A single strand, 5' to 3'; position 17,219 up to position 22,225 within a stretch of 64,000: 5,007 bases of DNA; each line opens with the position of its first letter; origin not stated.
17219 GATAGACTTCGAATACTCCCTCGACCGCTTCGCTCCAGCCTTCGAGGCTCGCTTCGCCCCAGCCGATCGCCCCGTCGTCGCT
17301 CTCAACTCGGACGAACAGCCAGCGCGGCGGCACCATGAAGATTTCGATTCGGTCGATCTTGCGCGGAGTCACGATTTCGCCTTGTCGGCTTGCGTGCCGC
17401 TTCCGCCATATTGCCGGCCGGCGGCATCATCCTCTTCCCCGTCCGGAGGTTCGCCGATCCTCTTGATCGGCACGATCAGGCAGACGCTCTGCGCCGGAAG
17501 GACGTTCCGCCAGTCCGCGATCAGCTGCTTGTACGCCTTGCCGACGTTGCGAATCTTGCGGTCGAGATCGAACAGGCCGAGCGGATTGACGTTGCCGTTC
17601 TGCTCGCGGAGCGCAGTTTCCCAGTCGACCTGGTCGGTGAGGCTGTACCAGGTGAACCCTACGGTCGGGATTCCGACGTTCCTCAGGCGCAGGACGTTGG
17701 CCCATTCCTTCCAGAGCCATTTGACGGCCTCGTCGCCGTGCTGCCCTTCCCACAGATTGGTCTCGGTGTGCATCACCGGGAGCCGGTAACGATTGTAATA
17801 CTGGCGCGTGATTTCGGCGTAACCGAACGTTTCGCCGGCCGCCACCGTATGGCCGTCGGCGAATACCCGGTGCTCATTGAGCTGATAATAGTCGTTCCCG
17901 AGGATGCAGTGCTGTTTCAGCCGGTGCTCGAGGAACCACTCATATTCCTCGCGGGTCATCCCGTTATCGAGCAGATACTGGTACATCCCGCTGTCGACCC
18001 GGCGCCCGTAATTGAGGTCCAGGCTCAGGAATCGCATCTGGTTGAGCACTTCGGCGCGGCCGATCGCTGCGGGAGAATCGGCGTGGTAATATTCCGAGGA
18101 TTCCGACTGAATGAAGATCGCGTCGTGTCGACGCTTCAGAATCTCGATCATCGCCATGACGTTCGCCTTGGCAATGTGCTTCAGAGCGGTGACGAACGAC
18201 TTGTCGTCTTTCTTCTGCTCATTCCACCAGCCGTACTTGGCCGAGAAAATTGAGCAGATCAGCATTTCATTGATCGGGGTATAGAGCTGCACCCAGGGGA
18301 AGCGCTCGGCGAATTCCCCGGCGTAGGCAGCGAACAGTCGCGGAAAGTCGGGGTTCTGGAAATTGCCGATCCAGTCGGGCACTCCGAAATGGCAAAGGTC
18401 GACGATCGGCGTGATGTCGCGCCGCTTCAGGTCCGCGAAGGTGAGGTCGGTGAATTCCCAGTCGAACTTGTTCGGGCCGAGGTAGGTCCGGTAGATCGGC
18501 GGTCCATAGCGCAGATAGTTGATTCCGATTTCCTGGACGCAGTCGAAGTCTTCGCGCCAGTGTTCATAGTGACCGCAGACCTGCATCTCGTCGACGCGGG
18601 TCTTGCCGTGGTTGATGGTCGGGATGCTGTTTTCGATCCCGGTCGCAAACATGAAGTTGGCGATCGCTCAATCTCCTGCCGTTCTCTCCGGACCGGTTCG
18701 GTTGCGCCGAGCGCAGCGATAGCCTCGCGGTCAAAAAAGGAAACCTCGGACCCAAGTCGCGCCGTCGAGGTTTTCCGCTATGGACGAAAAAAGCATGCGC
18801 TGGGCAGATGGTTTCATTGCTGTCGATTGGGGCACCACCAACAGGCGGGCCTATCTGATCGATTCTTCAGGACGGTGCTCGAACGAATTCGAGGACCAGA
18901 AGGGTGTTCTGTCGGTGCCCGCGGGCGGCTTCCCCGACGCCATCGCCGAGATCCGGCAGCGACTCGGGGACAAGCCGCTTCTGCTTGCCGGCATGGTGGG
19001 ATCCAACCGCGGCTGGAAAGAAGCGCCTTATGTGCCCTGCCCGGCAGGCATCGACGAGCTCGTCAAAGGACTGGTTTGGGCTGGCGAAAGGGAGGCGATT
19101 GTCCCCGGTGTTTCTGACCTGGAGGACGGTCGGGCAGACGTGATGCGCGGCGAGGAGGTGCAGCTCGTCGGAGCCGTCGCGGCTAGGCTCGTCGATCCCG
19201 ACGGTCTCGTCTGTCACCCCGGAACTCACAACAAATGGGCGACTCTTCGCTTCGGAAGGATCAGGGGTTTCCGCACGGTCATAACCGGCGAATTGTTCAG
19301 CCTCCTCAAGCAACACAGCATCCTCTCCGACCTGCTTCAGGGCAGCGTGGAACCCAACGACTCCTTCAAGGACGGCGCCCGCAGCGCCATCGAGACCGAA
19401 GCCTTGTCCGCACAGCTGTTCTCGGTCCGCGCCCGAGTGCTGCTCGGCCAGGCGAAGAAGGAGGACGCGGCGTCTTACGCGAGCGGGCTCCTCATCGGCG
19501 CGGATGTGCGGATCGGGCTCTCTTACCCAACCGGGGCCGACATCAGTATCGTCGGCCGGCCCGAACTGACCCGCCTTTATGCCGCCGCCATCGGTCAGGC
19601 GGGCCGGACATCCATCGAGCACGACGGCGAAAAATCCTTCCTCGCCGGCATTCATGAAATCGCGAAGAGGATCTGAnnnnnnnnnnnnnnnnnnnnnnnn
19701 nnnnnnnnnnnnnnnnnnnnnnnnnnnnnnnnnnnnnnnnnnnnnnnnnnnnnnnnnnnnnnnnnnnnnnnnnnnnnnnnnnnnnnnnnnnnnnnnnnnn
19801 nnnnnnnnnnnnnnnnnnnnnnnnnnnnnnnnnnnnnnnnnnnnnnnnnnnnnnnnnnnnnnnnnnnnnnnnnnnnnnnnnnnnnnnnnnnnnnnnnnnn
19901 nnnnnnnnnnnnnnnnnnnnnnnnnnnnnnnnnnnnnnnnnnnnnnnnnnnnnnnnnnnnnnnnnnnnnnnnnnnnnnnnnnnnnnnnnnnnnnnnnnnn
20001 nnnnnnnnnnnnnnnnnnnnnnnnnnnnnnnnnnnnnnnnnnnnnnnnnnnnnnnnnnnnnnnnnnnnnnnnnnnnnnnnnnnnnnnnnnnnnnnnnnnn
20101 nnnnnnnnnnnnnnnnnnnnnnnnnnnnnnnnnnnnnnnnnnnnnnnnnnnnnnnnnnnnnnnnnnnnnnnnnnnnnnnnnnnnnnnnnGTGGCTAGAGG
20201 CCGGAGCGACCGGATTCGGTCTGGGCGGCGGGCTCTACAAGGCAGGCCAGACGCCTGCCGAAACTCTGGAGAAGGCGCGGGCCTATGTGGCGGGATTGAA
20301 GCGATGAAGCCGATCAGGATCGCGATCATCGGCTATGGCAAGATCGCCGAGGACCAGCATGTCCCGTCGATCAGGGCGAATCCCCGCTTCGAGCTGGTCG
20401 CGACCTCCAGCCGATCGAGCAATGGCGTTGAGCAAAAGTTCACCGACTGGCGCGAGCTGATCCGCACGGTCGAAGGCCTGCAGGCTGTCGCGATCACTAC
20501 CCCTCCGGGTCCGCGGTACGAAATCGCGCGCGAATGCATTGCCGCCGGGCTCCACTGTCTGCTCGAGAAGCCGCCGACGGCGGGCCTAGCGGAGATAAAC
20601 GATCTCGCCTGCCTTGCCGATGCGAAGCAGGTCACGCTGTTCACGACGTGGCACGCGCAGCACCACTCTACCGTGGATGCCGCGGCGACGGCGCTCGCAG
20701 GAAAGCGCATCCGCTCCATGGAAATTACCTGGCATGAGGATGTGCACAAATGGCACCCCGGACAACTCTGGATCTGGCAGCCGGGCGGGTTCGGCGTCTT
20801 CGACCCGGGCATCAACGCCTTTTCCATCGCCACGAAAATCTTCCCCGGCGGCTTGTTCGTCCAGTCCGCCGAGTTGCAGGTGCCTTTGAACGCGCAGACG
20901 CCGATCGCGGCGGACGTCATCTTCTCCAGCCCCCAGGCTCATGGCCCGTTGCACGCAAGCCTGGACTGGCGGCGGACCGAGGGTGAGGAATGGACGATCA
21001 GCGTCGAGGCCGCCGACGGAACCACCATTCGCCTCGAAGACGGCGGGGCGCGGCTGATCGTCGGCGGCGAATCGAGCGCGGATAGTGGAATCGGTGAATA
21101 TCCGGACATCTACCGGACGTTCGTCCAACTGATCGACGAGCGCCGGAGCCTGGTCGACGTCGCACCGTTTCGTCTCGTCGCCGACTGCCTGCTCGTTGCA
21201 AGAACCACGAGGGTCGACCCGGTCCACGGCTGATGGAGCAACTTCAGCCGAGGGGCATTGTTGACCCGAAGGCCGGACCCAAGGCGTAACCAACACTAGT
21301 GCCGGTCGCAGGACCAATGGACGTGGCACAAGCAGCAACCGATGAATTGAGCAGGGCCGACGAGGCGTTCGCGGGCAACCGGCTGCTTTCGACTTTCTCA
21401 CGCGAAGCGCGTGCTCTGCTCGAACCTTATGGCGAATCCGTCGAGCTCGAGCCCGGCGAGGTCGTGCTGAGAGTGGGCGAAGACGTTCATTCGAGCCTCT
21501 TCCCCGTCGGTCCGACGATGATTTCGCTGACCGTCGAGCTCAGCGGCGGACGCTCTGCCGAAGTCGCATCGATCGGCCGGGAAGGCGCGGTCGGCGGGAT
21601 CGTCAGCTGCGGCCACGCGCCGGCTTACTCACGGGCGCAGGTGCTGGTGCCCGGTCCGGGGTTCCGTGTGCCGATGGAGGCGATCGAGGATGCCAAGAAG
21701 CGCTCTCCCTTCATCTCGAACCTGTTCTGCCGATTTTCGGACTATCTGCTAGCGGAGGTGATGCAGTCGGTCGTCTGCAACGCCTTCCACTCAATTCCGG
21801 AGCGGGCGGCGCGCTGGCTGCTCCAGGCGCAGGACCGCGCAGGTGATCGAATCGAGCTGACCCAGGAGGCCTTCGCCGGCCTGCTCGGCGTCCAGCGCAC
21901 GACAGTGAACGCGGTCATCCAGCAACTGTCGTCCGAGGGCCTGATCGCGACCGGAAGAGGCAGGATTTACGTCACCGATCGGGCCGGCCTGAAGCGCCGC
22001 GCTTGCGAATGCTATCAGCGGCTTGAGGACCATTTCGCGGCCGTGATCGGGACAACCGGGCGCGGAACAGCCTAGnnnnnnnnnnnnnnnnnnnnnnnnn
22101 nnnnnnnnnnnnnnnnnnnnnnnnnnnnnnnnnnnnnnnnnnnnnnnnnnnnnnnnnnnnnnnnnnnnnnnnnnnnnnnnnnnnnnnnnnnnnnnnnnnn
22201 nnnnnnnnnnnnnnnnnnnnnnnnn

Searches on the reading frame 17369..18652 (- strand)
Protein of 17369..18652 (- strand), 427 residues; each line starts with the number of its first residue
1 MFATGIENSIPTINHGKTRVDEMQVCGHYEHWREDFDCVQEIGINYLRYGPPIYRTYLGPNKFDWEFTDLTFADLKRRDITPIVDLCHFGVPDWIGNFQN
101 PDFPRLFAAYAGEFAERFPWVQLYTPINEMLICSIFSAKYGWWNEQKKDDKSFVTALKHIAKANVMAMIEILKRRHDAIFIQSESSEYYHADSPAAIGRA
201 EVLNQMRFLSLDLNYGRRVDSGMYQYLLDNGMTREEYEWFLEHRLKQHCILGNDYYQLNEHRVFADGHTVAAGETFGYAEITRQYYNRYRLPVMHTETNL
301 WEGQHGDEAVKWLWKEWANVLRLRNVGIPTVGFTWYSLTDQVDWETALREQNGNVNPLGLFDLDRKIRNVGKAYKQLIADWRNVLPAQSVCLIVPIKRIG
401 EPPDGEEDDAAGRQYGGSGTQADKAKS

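Call 40: search_protein_families(library=pfam, proteins=[window:17369-18652:-], max_evalue=0.00001)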
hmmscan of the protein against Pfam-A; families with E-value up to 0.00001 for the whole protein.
window:17369-18652:- (427 aa): 1 family
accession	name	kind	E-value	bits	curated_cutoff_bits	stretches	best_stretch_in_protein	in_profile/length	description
PF00232.24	Glyco_hydro_1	-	3.3e-11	42.7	22.6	1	25-175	53-211/453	Glycosyl hydrolase family 1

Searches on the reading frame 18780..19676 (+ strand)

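Call 40: search_protein_families(library=pfam, proteins=[window:18780-19676:+], max_evalue=0.00001)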
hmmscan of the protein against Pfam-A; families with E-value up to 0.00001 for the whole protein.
window:18780-19676:+ (298 aa): 1 family
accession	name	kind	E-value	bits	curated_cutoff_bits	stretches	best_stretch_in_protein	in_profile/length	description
PF05035.17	DGOK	-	5e-86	288.6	25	1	16-294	1-281/281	2-keto-3-deoxy-galactonokinase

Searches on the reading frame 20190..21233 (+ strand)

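Call 40: search_protein_families(library=pfam, proteins=[window:20190-21233:+], max_evalue=0.00001)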
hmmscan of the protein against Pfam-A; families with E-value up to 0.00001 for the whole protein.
window:20190-21233:+ (347 aa): 1 family
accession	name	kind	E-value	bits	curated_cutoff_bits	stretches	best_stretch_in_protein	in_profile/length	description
PF01408.29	GFO_IDH_MocA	-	8.2e-16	59.2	24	1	42-151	1-117/120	Oxidoreductase family, NAD-binding Rossmann fold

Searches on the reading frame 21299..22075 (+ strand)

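Call 40: search_protein_families(library=pfam, proteins=[window:21299-22075:+], max_evalue=0.00001)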
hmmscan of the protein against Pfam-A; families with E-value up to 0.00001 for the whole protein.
window:21299-22075:+ (258 aa): 1 family
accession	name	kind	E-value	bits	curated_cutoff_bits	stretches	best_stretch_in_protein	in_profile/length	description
PF13545.12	HTH_Crp_2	-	9.7e-16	57.9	27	1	168-233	1-69/70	Crp-like helix-turn-helix domain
